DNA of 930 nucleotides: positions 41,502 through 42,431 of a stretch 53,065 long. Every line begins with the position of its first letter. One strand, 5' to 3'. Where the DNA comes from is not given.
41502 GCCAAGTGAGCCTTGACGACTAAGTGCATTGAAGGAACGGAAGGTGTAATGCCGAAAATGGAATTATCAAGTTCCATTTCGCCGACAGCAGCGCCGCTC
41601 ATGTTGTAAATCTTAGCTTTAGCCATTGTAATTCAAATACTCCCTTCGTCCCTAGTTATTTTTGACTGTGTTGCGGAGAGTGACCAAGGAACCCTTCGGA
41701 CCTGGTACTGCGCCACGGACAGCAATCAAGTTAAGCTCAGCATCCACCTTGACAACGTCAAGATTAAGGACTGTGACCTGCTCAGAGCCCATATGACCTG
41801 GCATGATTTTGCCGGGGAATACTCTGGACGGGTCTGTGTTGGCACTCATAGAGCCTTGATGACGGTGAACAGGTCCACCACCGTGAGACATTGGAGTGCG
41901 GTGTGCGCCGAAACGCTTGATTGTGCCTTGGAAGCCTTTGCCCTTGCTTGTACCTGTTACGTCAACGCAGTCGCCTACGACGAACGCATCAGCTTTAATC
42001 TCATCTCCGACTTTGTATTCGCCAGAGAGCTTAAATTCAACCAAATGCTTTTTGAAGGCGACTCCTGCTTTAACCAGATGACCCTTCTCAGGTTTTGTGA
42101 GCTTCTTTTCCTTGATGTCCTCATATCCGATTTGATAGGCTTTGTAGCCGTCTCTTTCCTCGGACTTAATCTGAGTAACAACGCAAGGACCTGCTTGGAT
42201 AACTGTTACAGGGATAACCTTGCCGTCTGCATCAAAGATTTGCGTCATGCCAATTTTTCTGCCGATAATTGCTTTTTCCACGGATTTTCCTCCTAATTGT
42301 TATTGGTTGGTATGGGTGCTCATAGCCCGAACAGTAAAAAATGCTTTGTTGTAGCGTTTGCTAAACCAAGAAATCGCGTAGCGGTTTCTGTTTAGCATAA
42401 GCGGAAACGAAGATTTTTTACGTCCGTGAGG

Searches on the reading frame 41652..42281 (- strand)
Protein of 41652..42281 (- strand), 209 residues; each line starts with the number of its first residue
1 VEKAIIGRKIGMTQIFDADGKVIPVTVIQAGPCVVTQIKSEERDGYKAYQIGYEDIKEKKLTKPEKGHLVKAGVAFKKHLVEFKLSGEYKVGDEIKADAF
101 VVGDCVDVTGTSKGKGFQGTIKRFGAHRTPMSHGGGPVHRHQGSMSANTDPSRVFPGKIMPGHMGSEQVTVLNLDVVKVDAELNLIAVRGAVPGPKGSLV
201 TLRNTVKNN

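Call 21: find_encoding_contigs(protein=window:41652-42281:-, flank=10000, max_places=10)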
Protein window:41652-42281:- (209 aa): 1 contig read that carries it; 1 place shown.
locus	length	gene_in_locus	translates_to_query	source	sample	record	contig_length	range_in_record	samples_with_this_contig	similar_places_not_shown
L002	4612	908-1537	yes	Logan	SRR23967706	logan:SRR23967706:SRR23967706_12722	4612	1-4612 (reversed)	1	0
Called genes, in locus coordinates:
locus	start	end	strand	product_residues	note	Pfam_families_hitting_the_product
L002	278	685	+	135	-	PF00338:Ribosomal_S10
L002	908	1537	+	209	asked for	PF00297:Ribosomal_L3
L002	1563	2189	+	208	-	PF00573:Ribosomal_L4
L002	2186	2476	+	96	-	PF00276:Ribosomal_L23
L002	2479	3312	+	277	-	PF00181:Ribosomal_L2_N, PF03947:Ribosomal_L2_C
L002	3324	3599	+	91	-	PF00203:Ribosomal_S19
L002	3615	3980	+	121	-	PF00237:Ribosomal_L22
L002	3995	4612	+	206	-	?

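Call 23: find_homologous_proteins(query=window:41652-42281:-, max_evalue=1e-40)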
Query window:41652-42281:- (209 aa): 7997 proteins with E <= 1e-40 among 8000 candidates; the best 120 are listed.
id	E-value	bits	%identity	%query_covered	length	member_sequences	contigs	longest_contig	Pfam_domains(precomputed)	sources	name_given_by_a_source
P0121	7.5e-134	462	100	100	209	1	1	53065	PF00297.29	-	-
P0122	5.0e-116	403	65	100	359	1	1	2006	PF00297.29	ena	-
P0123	8.2e-106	370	71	95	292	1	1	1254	PF00297.29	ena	-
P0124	3.2e-103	362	77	100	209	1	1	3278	PF00297.29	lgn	-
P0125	2.9e-98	345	76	100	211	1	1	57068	PF00297.29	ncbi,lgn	-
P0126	3.3e-97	342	71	100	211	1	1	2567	PF00297.29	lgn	-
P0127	8.1e-97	341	72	100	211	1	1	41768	PF00297.29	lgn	-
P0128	2.0e-96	339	73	100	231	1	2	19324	PF00297.29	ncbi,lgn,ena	-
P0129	2.0e-96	339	73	100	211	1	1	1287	PF00297.29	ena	-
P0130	3.2e-96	339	74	99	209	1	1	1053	PF00297.29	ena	-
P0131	3.2e-96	339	75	100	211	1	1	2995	PF00297.29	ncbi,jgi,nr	ncbi:MAG: 50S ribosomal protein L3 [Oscillospiraceae bacterium]|jgi:large subunit ribosomal protein 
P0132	3.4e-96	339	72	100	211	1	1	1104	PF00297.29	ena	-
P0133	5.3e-96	338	75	100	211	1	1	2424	PF00297.29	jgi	jgi:large subunit ribosomal protein L3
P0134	6.7e-96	338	73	100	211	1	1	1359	PF00297.29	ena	-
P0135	6.8e-96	338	74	100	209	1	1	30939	PF00297.29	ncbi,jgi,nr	ncbi:MAG: 50S ribosomal protein L3 [Oscillospiraceae bacterium]|jgi:large subunit ribosomal protein 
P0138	8.5e-96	337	75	100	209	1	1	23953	PF00297.29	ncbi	-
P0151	4.7e-95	335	74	100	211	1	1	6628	PF00297.29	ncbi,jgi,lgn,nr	ncbi:MAG: 50S ribosomal protein L3 [Oscillospiraceae bacterium]|jgi:large subunit ribosomal protein 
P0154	5.4e-95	335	75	100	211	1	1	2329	PF00297.29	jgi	jgi:large subunit ribosomal protein L3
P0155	6.0e-95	335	72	100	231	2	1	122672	PF00297.29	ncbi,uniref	ncbi:MAG: 50S ribosomal protein L3 [Agathobaculum desmolans]|uniref:50S ribosomal protein L3 n=1 Tax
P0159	6.2e-95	334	73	100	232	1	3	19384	PF00297.29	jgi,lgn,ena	jgi:large subunit ribosomal protein L3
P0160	6.3e-95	334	75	100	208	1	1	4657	PF00297.29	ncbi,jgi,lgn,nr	ncbi:MAG: 50S ribosomal protein L3 [Oscillospiraceae bacterium]|jgi:large subunit ribosomal protein 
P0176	2.2e-94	333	74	100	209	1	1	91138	PF00297.29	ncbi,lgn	-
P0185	4.2e-94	332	73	100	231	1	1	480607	PF00297.29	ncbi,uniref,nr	ncbi:50S ribosomal protein L3 [Butyricicoccus sp. Marseille-Q5471]|uniref:50S ribosomal protein L3 n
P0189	6.2e-94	331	72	100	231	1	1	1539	PF00297.29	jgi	jgi:large subunit ribosomal protein L3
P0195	7.5e-94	331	73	100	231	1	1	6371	PF00297.29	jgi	jgi:large subunit ribosomal protein L3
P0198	8.7e-94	331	73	100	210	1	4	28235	PF00297.29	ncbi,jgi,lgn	ncbi:MAG: 50S ribosomal protein L3 [Oscillospiraceae bacterium]|jgi:large subunit ribosomal protein 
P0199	9.1e-94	331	71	100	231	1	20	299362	PF00297.29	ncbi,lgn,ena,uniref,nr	ncbi:50S ribosomal protein L3 [Intestinibacillus massiliensis]|uniref:50S ribosomal protein L3 n=1 T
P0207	1.5e-93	330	72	100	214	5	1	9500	PF00297.29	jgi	jgi:large subunit ribosomal protein L3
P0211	1.7e-93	330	72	100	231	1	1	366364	PF00297.29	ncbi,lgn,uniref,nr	ncbi:large subunit ribosomal protein L3 [Sporobacter termitidis DSM 10068]|uniref:Large ribosomal su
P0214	2.1e-93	329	74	100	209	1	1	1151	PF00297.29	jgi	jgi:large subunit ribosomal protein L3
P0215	2.5e-93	329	71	100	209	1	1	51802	PF00297.29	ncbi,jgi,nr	ncbi:MAG: 50S ribosomal protein L3 [Oscillospiraceae bacterium]|jgi:large subunit ribosomal protein 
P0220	3.3e-93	329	73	100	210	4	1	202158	PF00297.29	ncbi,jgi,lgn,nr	ncbi:MAG: 50S ribosomal protein L3 [Oscillospiraceae bacterium]|jgi:large subunit ribosomal protein 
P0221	3.3e-93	329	71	100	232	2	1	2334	PF00297.29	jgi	jgi:large subunit ribosomal protein L3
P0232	5.1e-93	328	72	100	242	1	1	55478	PF00297.29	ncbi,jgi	ncbi:MAG: 50S ribosomal protein L3 [Oscillospiraceae bacterium]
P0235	5.4e-93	328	72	100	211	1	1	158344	PF00297.29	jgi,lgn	jgi:large subunit ribosomal protein L3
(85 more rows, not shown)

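Call 26: find_encoding_contigs(protein=P0125, flank=8000, max_places=3)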
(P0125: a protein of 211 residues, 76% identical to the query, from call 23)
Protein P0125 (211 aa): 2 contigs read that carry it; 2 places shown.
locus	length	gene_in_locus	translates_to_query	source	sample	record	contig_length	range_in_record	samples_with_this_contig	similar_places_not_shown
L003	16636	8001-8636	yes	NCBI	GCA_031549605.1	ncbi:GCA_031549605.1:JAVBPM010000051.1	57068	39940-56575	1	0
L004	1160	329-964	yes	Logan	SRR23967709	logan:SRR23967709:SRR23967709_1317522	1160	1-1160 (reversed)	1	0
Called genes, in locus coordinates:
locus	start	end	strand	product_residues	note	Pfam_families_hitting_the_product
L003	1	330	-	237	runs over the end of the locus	PF12679:ABC2_membrane_2, PF12698:ABC2_membrane_3, PF12730:ABC2_membrane_4 (weak)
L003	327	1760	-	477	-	PF00005:ABC_tran, PF13304:AAA_21 (weak)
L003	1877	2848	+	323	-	PF16654:DAPDH_C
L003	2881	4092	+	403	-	PF03721:UDPG_MGDP_dh_N, PF00984:UDPG_MGDP_dh, PF03720:UDPG_MGDP_dh_C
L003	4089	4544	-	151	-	PF00383:dCMP_cyt_deam_1, PF14437:MafB19-deam, PF14439:Bd3614-deam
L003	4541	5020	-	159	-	-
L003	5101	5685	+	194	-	PF03099:BPL_LplA_LipB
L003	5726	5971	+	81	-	-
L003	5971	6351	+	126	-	PF06541:ABC_trans_CmpB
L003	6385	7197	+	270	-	PF02535:Zip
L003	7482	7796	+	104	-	PF00338:Ribosomal_S10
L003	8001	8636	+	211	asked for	PF00297:Ribosomal_L3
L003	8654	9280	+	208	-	PF00573:Ribosomal_L4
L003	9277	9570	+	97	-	PF00276:Ribosomal_L23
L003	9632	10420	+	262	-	PF00181:Ribosomal_L2_N, PF03947:Ribosomal_L2_C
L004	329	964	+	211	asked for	PF00297:Ribosomal_L3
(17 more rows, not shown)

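Call 27: find_encoding_contigs(protein=P0124, flank=8000, max_places=3)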
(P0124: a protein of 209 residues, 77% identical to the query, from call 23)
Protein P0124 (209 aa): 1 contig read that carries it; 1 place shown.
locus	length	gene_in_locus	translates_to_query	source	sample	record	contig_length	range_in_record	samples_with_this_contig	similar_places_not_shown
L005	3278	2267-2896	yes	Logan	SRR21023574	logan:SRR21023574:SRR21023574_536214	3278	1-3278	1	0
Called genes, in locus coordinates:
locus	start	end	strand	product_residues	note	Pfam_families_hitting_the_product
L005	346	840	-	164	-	PF06541:ABC_trans_CmpB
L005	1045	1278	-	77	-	PF00550:PP-binding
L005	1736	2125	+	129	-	PF00338:Ribosomal_S10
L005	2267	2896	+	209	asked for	PF00297:Ribosomal_L3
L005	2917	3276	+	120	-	?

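Call 43: find_encoding_contigs(protein=P0138, flank=4000, max_places=2)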
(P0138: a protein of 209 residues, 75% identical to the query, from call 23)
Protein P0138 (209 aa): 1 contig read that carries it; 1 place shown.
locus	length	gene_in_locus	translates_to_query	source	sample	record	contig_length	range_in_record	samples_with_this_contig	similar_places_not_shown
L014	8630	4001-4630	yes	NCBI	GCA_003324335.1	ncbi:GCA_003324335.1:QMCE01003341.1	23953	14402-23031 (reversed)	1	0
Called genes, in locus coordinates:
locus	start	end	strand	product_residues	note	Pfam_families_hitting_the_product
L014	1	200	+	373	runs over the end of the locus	?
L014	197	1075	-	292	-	PF00149:Metallophos, PF12850:Metallophos_2 (faint)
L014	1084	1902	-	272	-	PF01936:NYN, PF12872:OST-HTH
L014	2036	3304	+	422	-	PF09587:PGA_cap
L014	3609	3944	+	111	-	PF00338:Ribosomal_S10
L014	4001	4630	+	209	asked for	PF00297:Ribosomal_L3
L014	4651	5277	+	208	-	PF00573:Ribosomal_L4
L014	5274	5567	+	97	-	PF00276:Ribosomal_L23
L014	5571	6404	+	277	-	PF00181:Ribosomal_L2_N, PF03947:Ribosomal_L2_C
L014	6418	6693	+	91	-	PF00203:Ribosomal_S19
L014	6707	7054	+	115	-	PF00237:Ribosomal_L22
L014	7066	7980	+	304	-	PF07650:KH_2, PF00189:Ribosomal_S3_C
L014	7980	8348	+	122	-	PF00252:Ribosomal_L16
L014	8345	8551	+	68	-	PF00831:Ribosomal_L29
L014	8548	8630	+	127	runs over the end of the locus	PF00366:Ribosomal_S17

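Call 44: find_encoding_contigs(protein=P0135, flank=4000, max_places=2)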
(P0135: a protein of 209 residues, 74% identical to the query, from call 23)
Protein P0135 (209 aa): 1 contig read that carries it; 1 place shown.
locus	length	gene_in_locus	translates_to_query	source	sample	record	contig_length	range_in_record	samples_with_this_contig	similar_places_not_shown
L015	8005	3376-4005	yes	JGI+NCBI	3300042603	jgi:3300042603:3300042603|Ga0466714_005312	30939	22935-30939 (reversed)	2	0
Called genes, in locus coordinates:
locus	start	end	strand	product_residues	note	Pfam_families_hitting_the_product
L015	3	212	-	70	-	PF13011:LZ_Tnp_IS481 (weak), PF13518:HTH_28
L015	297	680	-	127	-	-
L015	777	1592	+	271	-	PF07261:DnaB_2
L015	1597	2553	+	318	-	PF01695:IstB_IS21, PF00308:Bac_DnaA (weak), PF13191:AAA_16 (weak), PF00004:AAA (faint)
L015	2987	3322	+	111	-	PF00338:Ribosomal_S10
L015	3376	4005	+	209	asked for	PF00297:Ribosomal_L3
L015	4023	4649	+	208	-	PF00573:Ribosomal_L4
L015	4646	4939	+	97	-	PF00276:Ribosomal_L23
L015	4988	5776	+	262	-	PF00181:Ribosomal_L2_N, PF03947:Ribosomal_L2_C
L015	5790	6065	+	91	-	PF00203:Ribosomal_S19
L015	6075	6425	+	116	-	PF00237:Ribosomal_L22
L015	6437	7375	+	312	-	PF07650:KH_2, PF00189:Ribosomal_S3_C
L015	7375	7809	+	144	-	PF00252:Ribosomal_L16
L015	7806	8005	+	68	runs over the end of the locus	PF00831:Ribosomal_L29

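Call 45: find_encoding_contigs(protein=P0176, flank=4000, max_places=2)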
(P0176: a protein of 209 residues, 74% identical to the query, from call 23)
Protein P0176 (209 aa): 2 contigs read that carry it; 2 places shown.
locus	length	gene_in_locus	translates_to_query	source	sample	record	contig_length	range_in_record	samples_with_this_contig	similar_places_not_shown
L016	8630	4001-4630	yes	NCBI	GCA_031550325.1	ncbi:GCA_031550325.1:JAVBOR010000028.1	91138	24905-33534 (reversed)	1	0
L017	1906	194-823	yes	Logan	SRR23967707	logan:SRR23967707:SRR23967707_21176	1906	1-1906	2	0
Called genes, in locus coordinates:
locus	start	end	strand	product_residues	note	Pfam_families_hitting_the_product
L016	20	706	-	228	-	PF02397:Bac_transf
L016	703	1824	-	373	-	PF01041:DegT_DnrJ_EryC1, PF01212:Beta_elim_lyase (faint)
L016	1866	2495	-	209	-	PF01569:PAP2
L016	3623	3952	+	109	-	PF00338:Ribosomal_S10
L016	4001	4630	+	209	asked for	PF00297:Ribosomal_L3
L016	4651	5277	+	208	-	PF00573:Ribosomal_L4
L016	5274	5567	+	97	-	PF00276:Ribosomal_L23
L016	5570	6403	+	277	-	PF00181:Ribosomal_L2_N, PF03947:Ribosomal_L2_C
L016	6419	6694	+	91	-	PF00203:Ribosomal_S19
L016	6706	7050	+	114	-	PF00237:Ribosomal_L22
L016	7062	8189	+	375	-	-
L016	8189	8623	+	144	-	PF00252:Ribosomal_L16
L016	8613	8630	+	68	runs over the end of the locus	PF00831:Ribosomal_L29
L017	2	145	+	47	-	?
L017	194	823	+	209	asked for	PF00297:Ribosomal_L3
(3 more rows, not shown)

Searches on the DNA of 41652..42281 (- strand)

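Call 61: search_rna_families(sources=[L003, L005, L014, L015, L016], threshold=gathering)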
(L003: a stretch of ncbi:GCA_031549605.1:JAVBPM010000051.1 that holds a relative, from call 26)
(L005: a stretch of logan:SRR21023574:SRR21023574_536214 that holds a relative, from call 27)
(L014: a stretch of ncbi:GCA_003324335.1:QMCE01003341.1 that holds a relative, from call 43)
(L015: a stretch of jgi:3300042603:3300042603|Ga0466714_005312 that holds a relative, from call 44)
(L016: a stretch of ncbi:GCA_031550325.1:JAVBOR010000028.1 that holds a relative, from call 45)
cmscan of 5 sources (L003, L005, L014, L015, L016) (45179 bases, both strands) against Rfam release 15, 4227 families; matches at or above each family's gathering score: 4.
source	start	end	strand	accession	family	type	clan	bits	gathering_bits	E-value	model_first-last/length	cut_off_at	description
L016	2860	2930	-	RF00005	tRNA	Gene; tRNA;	CL00001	64.8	29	5.9e-12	1-71/71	no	tRNA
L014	3394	3456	+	RF03136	S10-Clostridia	Cis-reg; leader;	-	42.2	35.1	2.4e-05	1-81/81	no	S10-Clostridia ribosomal protein leader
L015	2775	2837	+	RF03136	S10-Clostridia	Cis-reg; leader;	-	38.9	35.1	0.00015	1-81/81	no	S10-Clostridia ribosomal protein leader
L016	3412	3485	+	RF03136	S10-Clostridia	Cis-reg; leader;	-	38.9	35.1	0.00015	1-81/81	no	S10-Clostridia ribosomal protein leader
